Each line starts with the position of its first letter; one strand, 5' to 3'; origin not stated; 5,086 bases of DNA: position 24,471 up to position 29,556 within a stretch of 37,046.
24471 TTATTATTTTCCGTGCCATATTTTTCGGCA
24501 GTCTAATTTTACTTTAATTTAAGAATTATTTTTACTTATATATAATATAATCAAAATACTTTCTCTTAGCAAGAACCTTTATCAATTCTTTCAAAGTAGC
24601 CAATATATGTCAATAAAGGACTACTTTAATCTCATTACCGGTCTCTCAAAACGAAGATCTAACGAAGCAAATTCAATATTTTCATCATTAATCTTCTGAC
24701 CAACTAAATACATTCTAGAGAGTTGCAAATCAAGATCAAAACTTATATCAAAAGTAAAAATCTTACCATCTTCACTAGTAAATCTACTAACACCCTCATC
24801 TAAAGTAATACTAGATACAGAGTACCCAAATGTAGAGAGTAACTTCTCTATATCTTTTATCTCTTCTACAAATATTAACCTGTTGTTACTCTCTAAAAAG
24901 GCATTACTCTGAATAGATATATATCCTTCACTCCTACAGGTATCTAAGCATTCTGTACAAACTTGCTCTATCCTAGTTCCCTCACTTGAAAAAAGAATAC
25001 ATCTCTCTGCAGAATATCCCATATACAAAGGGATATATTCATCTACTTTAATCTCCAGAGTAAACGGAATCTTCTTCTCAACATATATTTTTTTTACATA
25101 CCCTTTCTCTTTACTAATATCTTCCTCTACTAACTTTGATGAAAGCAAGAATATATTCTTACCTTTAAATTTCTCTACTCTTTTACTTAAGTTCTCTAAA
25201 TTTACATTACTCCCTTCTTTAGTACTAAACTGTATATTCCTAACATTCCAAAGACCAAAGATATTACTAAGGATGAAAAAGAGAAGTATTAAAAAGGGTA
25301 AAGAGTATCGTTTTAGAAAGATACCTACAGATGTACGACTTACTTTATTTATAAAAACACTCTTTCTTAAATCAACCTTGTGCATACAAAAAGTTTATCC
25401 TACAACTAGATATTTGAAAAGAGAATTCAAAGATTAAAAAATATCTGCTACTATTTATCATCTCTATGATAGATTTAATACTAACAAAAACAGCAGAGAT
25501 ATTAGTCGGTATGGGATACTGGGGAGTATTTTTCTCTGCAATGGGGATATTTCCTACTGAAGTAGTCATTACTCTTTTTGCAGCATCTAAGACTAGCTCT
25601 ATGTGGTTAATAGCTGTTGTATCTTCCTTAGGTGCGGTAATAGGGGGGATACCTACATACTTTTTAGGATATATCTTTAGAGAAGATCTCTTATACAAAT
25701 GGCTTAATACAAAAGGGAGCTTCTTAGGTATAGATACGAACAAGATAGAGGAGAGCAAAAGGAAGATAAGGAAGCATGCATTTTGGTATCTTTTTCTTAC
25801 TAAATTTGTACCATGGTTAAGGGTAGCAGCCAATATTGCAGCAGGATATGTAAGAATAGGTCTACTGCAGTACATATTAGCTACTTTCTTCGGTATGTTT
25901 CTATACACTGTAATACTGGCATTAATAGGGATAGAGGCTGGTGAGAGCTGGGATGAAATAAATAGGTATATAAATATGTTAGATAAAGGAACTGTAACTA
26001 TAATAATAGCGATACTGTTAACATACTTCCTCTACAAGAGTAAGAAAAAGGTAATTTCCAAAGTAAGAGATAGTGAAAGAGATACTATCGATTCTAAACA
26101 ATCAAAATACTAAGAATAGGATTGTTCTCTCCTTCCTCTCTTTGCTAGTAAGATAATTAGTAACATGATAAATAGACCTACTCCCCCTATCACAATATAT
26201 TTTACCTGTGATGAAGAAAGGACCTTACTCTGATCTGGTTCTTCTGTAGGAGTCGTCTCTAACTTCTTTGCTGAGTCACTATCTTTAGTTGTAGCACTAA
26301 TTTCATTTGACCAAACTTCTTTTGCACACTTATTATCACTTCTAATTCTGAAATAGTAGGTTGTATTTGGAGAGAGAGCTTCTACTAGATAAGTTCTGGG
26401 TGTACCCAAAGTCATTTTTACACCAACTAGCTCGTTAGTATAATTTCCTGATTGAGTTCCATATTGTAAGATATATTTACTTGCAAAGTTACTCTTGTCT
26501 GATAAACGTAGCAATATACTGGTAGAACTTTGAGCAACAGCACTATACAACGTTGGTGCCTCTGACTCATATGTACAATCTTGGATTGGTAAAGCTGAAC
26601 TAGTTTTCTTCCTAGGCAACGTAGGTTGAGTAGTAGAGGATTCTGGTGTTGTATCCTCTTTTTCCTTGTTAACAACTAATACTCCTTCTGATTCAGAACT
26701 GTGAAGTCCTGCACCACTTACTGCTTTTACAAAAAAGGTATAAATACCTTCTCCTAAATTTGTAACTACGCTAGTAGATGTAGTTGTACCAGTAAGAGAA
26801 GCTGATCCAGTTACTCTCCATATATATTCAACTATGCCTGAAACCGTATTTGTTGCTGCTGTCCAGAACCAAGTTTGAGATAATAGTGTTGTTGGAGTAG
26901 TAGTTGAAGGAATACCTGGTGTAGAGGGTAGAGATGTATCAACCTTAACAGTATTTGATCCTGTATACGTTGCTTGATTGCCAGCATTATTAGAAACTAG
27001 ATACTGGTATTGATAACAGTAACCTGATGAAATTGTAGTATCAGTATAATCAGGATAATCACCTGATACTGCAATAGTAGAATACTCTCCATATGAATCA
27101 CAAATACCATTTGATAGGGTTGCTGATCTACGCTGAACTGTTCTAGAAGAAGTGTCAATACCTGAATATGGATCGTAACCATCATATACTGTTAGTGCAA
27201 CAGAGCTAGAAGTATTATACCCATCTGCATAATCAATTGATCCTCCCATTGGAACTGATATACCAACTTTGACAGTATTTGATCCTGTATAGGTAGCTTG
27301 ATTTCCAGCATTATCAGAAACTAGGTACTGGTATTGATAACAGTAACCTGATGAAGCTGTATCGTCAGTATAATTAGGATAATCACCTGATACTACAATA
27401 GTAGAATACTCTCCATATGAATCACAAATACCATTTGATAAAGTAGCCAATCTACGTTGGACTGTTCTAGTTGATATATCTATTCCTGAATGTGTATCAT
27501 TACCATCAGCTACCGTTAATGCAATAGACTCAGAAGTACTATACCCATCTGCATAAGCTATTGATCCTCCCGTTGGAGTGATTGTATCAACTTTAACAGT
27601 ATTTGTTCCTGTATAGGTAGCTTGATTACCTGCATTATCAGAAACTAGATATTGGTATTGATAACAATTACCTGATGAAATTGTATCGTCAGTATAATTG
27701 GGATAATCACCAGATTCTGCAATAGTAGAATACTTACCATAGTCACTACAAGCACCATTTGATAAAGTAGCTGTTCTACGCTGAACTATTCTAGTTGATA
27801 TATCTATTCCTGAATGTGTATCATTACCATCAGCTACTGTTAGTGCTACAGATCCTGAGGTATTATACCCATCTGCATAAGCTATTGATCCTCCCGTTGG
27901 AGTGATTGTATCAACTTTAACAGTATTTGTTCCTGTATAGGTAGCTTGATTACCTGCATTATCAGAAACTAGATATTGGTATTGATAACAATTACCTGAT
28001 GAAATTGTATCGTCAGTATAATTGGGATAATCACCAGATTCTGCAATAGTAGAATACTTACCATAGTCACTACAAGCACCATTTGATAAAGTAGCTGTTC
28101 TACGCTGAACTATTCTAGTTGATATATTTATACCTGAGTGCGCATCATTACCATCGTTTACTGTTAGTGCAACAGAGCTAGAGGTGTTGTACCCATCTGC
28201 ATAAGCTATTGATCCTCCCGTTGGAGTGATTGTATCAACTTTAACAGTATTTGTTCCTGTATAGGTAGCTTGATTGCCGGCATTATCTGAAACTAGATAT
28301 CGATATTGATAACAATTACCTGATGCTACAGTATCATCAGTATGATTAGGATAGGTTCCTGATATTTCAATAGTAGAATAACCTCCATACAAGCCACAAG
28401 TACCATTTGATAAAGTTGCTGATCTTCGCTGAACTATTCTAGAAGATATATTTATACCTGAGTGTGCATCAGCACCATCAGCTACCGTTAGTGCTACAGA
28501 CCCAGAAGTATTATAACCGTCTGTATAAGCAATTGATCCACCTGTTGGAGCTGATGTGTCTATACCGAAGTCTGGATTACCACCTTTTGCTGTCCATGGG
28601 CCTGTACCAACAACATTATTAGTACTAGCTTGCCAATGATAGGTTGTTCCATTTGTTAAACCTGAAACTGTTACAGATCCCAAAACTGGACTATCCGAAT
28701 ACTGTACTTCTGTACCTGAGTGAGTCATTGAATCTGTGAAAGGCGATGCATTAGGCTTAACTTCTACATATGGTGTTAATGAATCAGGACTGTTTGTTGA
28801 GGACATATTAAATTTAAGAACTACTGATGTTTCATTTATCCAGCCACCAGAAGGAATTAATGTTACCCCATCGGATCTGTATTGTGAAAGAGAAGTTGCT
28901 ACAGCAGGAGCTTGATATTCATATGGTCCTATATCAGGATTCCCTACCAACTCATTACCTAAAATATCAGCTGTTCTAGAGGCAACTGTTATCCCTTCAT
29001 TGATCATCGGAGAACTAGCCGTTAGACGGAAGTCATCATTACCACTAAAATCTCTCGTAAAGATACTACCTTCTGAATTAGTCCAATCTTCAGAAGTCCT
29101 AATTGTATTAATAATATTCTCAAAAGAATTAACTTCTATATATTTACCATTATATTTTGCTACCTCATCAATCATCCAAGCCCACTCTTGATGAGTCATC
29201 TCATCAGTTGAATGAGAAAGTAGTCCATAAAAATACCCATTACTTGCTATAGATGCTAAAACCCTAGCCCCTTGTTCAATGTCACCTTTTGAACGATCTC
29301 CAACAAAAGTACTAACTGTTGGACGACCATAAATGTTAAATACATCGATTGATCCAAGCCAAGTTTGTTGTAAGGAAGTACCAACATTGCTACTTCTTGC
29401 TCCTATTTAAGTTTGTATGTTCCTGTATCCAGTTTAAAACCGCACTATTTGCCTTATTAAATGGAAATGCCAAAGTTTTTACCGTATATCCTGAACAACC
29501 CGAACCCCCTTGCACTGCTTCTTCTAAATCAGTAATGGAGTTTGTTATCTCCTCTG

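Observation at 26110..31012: A surface-enzyme gene of about 1,630 codons is split into two ORFs by one +1 frame change at 29,393-29,406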

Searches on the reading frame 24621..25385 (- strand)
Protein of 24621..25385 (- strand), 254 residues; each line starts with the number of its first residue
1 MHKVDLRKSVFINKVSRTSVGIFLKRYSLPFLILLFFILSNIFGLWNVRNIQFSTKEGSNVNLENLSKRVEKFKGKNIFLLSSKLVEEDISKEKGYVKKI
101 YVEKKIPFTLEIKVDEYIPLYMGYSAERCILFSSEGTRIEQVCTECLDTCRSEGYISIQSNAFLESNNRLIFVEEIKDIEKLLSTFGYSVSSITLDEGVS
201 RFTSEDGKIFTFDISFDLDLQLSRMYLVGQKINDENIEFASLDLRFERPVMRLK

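Call 30: search_protein_families(library=pfam, max_evalue=0.001, proteins=[window:24621-25385:-])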
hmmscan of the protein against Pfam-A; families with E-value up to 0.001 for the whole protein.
window:24621-25385:- (254 aa): 1 family
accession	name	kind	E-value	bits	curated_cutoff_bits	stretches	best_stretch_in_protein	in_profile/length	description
PF08478.15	POTRA_1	-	3.2e-05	24.6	23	1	62-117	15-69/69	POTRA domain, FtsQ-type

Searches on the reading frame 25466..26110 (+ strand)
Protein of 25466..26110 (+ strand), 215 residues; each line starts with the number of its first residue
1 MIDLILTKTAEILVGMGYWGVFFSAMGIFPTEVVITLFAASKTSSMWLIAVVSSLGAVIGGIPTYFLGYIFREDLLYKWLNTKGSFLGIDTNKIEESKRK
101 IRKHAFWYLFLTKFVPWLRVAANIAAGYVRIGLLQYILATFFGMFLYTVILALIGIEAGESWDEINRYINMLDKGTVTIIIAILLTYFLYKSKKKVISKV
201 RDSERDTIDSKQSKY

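Call 30: search_protein_families(library=pfam, max_evalue=0.001, proteins=[window:25466-26110:+])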
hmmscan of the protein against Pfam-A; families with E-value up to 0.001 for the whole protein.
window:25466-26110:+ (215 aa): 1 family
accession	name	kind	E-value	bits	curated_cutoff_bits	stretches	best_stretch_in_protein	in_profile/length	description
PF09335.16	VTT_dom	-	9e-17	62.1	33.9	1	34-155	4-121/123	VTT domain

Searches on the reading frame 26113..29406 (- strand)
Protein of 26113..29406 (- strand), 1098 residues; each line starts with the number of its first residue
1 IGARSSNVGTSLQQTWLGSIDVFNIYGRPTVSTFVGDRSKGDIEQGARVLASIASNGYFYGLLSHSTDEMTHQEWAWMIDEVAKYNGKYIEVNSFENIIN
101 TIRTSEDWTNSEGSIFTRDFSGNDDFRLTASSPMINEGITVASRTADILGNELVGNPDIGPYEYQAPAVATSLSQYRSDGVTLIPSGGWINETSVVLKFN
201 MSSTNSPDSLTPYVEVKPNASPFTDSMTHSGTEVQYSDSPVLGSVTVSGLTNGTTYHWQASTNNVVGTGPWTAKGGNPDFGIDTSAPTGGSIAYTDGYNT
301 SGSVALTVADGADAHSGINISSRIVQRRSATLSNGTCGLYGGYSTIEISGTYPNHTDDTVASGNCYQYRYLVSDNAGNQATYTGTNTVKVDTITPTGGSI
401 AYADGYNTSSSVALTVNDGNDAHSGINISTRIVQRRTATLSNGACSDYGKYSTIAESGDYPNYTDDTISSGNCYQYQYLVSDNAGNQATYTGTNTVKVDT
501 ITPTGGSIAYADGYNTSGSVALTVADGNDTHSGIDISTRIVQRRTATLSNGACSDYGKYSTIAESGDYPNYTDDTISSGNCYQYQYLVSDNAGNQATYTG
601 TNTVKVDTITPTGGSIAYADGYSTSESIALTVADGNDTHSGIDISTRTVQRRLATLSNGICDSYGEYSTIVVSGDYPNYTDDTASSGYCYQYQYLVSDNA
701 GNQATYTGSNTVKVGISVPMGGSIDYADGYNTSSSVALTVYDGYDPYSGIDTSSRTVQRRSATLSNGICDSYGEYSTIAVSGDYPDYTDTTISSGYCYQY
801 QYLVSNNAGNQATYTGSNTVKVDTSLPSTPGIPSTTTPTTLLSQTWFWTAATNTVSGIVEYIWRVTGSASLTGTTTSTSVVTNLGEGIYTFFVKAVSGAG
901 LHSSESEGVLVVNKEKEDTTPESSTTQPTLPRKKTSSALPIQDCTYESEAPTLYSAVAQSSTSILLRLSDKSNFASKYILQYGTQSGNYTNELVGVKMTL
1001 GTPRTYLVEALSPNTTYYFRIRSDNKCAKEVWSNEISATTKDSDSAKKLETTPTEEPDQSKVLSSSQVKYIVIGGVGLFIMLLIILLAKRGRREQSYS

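Call 8: search_protein_families(library=pfam, max_evalue=1, proteins=[window:26113-29406:-])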
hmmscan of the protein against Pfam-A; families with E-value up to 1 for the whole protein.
window:26113-29406:- (1098 aa): 8 families
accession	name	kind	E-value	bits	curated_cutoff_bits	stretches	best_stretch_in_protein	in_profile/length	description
PF16656.11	Pur_ac_phosph_N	-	4.2e-09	37.3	30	2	974-1040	24-93/93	Purple acid Phosphatase, N-terminal domain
PF00041.27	fn3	-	4.3e-09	36.9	25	2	950-1038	2-83/84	Fibronectin type III domain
PF07192.16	SNURF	-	1.3e-08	35.2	25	0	535-560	19-44/69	SNURF/RPN4 protein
PF19077.6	Big_13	-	4.9e-05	24.2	27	0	571-608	66-102/102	Bacterial Ig-like domain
PF22414.1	Hia_Tpr_ring_dom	-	0.00083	19.5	27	0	390-413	1-23/37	Trimeric autotransporter adhesin, Trp ring domain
PF16655.11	PhoD_N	-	0.0037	18.2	30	0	215-264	31-80/90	PhoD-like phosphatase, N-terminal domain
PF24489.1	Ig_J_second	-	0.0064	16.9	27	1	999-1043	51-97/105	Tip attachment protein J second Ig-like domain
PF21175.2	RecR_C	-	0.0072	16.2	22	1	718-729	2-13/24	RecR, C-terminal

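Call 66: search_protein_families(library=ncbifam, max_evalue=0.01, proteins=[window:26113-29406:-])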
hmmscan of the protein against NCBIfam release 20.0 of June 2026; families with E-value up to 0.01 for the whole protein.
window:26113-29406:- (1098 aa): 2 families
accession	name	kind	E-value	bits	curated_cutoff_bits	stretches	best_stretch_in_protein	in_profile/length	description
NF012196.1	Ig_like_ice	domain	9.8e-06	25.4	50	0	373-392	4-23/108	Ig-like domain-containing protein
NF041518.1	choice_anch_Q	domain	0.00058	20.1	25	1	125-165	16-58/58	choice-of-anchor Q domain-containing protein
